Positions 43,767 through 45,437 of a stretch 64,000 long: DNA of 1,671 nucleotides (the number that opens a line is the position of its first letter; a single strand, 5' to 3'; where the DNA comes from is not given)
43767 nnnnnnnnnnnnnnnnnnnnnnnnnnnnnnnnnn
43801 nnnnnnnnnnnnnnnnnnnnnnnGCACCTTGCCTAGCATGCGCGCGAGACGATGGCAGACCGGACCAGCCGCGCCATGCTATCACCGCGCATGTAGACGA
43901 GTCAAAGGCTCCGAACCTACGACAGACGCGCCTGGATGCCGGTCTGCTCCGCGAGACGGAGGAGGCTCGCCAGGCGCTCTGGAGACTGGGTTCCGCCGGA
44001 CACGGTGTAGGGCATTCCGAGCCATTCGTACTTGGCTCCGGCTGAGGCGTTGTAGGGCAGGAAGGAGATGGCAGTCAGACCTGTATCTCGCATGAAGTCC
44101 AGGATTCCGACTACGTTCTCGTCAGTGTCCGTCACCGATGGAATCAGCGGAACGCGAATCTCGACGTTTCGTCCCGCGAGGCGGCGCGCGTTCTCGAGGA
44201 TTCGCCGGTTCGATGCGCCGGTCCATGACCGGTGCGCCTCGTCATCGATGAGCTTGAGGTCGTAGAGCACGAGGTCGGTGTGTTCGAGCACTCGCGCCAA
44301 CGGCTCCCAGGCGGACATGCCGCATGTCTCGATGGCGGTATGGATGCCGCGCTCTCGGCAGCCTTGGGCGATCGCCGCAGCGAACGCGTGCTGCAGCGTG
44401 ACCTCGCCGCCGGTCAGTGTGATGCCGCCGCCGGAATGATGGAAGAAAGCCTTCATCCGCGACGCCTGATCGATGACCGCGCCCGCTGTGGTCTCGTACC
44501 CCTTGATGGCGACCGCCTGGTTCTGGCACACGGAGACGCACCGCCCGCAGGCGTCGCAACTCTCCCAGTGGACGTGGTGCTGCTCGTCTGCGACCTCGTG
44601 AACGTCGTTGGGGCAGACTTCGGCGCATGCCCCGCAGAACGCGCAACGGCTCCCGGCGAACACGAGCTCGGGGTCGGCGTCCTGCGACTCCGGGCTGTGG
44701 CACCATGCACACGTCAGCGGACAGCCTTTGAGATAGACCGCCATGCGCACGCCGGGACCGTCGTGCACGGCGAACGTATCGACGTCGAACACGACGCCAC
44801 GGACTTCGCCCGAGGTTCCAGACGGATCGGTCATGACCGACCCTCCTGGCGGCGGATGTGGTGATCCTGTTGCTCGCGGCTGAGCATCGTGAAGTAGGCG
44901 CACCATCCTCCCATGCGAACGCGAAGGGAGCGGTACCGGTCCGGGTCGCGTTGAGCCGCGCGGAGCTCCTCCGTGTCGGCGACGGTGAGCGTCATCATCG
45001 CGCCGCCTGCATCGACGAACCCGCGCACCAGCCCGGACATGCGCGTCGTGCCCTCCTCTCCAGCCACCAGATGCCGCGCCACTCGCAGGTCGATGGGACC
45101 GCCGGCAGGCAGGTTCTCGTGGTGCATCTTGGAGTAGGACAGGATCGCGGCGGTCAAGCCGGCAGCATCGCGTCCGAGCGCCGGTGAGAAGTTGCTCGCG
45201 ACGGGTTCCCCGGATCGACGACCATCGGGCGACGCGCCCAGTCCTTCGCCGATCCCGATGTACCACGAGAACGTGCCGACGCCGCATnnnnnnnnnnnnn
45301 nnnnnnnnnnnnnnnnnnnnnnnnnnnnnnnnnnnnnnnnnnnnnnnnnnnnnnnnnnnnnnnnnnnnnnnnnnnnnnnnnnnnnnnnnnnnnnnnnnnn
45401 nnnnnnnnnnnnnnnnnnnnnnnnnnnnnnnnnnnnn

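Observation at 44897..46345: Divergent Gly-radical loop and expanded charged loop in the GRE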

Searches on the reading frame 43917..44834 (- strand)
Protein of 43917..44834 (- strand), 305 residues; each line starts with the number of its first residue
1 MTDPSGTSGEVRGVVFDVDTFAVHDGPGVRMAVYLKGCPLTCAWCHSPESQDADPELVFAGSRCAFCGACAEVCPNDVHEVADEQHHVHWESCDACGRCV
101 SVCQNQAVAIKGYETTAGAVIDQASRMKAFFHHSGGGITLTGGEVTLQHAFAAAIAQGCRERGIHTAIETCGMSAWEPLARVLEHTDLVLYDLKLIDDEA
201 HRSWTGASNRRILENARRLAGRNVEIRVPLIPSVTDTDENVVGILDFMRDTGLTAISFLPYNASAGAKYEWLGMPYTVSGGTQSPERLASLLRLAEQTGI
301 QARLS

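Call 8: search_protein_families(library=ncbifam, proteins=[window:43917-44834:-], max_evalue=0.001)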
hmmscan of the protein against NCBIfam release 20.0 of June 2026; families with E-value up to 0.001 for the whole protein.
window:43917-44834:- (305 aa): 47 families (the best 25 are shown)
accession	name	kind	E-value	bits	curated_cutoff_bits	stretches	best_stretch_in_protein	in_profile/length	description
TIGR02494.1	PFLE_PFLC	subfamily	2.1e-89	299.7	174.35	1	15-298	1-292/293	glycyl-radical enzyme activating protein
NF043069.1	T4HPD_activ_SAM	equivalog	4.7e-86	288.8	425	1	13-301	2-294/299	trans-4-hydroxy-L-proline dehydratase activase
NF048010.1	SfplDhtActHpsHDes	equivalog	7.4e-80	267.9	430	1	10-288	3-291/298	(2S)-3-sulfopropanediol dehydratase activating enzyme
TIGR04395.1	cutC_activ_rSAM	equivalog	3.2e-78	263.1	360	1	12-282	4-283/309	choline TMA-lyase-activating enzyme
NF033719.1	ind_deCO2_activ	equivalog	1.6e-70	237.8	425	1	13-301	1-299/302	indoleacetate decarboxylase activase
NF033717.2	HPDL_rSAM_activ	equivalog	6.8e-68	229.2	420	1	11-302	2-303/311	4-hydroxyphenylacetate decarboxylase activase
NF048008.1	SfplDhtActHpfHKleb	equivalog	1.7e-61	208.2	500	1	14-279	1-276/308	(2S)-3-sulfopropanediol dehydratase activating enzyme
TIGR04003.1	rSAM_BssD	equivalog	3.8e-56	190.5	496.45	1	14-300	2-301/314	[benzylsuccinate synthase]-activating enzyme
TIGR02493.1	PFLA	equivalog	7.1e-51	172.8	231.75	2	98-284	28-220/235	pyruvate formate-lyase-activating protein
NF007483.0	PRK10076.1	equivalog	1.2e-50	172.4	326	2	86-302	72-288/292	[formate-C-acetyltransferase]-activating enzyme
TIGR04041.1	activase_YjjW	hypoth_equivalog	2.1e-45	155.3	250.2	1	17-256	6-233/276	YjjW family glycine radical enzyme activase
NF008356.0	PRK11145.1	equivalog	1.9e-38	132.1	375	2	103-280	37-221/246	pyruvate formate lyase 1-activating protein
TIGR02495.1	NrdG2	equivalog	1.4e-11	44.1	131.15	1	101-251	31-183/193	anaerobic ribonucleoside-triphosphate reductase activating protein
NF040864.1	HgcB_ferredoxin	equivalog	2.7e-09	36.7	99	1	57-126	9-79/93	mercury methylation ferredoxin HgcB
TIGR02491.1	NrdG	equivalog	1e-07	32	126.1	1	19-54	6-41/154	anaerobic ribonucleoside-triphosphate reductase activating protein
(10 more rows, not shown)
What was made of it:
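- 43917..44834 (-): GRE-activating radical SAM enzyme, 305 aa. Its ATG overlaps the GRE stop codon (ATGA). TIGR02494 299.7 bits against a cutoff of 174 (call 8).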

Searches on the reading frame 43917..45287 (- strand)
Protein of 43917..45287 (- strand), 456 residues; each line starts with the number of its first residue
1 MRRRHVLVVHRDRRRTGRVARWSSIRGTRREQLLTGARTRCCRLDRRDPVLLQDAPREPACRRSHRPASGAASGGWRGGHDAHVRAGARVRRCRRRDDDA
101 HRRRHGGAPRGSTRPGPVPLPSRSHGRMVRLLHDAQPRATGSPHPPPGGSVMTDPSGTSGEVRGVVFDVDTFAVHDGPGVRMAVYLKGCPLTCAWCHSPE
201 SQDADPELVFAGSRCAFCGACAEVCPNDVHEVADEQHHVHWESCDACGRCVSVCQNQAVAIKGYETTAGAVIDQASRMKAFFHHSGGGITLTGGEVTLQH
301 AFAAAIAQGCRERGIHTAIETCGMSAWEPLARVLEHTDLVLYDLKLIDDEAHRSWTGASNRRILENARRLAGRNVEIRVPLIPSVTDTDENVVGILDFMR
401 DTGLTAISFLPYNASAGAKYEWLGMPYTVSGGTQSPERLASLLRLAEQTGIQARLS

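Call 4: search_protein_families(library=pfam, proteins=[window:43917-45287:-], max_evalue=0.01)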
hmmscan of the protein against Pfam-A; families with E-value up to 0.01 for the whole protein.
window:43917-45287:- (456 aa): 11 families
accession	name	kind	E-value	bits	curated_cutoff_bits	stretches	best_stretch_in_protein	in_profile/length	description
PF04055.27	Radical_SAM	-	1.9e-12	48.1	29.5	1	187-391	5-161/166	Radical SAM superfamily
PF13353.11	Fer4_12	-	5.7e-11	43.3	22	1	176-363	2-136/137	4Fe-4S single cluster domain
PF00037.32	Fer4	-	1.2e-09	38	21.1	2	239-258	3-22/24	4Fe-4S binding domain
PF13237.11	Fer4_10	-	4.4e-07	30.2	25.5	1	211-254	5-52/53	4Fe-4S dicluster domain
PF12838.12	Fer4_7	-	5e-07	30.5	27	1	244-269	2-27/52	4Fe-4S dicluster domain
PF13187.11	Fer4_9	-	7.9e-05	23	27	1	214-258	1-51/52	4Fe-4S dicluster domain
PF13484.11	Fer4_16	-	0.00056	21.1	30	0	244-273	2-31/66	4Fe-4S double cluster binding domain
PF14697.11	Fer4_21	-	0.001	19.6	35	1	213-255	6-52/59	4Fe-4S dicluster domain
PF12837.12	Fer4_6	-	0.0016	18.8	25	0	242-258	7-23/24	4Fe-4S binding domain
PF25160.1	LdpA_Fe-S-bd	-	0.0027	17.9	27.6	1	236-262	20-46/49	LdpA Fe-S cluster-binding domain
PF12800.12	Fer4_4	-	0.0094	16.7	24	0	242-255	2-15/17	4Fe-4S binding domain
